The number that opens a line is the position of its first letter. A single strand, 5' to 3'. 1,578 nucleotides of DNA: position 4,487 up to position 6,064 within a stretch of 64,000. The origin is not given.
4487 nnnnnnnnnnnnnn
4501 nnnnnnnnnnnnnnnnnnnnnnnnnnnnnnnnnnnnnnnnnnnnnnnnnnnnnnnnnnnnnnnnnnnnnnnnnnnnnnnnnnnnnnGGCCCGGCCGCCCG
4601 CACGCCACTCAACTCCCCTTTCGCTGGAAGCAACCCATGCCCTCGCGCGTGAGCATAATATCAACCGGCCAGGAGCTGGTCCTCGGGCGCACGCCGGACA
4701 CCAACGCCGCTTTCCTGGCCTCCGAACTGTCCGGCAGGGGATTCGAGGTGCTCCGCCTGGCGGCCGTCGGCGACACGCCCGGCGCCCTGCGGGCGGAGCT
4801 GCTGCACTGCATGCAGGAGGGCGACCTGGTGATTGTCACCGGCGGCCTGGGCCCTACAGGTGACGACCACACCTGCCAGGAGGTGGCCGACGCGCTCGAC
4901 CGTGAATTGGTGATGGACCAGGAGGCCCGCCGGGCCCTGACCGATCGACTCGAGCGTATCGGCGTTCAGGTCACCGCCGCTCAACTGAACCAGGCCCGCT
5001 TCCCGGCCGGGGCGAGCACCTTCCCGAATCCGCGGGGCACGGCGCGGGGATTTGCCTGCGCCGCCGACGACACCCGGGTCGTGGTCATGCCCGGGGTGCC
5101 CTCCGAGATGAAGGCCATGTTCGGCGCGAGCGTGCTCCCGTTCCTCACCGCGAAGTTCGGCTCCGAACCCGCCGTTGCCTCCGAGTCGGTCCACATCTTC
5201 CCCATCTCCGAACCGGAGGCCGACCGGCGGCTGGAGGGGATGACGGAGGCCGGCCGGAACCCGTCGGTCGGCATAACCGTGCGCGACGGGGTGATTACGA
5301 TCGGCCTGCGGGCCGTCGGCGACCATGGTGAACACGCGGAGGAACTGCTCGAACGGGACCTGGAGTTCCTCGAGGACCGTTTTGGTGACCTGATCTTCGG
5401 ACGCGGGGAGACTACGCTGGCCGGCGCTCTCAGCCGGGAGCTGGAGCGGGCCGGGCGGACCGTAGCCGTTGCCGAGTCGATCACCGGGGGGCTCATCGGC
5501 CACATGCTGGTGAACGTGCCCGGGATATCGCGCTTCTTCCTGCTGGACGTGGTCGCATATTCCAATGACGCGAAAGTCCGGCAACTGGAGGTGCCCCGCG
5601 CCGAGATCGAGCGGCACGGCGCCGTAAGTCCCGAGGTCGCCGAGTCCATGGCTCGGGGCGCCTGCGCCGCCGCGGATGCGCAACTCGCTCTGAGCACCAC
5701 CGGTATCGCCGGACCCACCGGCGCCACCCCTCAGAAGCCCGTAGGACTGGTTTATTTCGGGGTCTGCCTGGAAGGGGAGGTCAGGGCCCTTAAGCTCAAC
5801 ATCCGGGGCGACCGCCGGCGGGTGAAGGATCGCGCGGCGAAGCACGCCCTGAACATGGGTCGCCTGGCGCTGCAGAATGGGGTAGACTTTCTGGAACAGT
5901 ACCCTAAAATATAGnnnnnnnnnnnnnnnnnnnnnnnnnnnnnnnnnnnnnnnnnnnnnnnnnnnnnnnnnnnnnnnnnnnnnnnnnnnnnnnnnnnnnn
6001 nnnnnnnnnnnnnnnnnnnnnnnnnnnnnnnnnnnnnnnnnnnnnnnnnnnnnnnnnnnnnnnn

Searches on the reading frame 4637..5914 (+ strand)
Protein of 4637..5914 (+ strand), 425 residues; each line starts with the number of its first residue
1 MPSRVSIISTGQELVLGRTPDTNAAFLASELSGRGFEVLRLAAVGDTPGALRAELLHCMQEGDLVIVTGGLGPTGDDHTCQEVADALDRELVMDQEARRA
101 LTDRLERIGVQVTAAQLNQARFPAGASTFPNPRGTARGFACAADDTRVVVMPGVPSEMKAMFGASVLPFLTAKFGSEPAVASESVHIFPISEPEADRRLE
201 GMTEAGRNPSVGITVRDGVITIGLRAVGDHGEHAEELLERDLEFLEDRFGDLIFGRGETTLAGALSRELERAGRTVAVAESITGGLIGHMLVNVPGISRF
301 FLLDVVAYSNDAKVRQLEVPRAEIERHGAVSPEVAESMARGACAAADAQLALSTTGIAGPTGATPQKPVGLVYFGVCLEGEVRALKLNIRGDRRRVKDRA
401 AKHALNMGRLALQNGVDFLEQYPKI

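Call 42: search_protein_families(library=pfam, proteins=[window:4637-5914:+], max_evalue=0.00001)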
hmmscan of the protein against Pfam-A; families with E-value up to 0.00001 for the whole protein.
window:4637-5914:+ (425 aa): 3 families
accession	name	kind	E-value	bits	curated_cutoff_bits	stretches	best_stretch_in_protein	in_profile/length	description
PF02464.23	CinA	-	3.1e-50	170.2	23.5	1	259-407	2-150/155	Competence-damaged protein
PF00994.29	MoCF_biosynth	-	3.8e-34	117.9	26.6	1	7-171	2-143/144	Probable molybdopterin binding domain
PF18146.6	CinA_KH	-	1.8e-08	34.7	27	1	183-255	2-73/73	Damage-inducible protein CinA KH domain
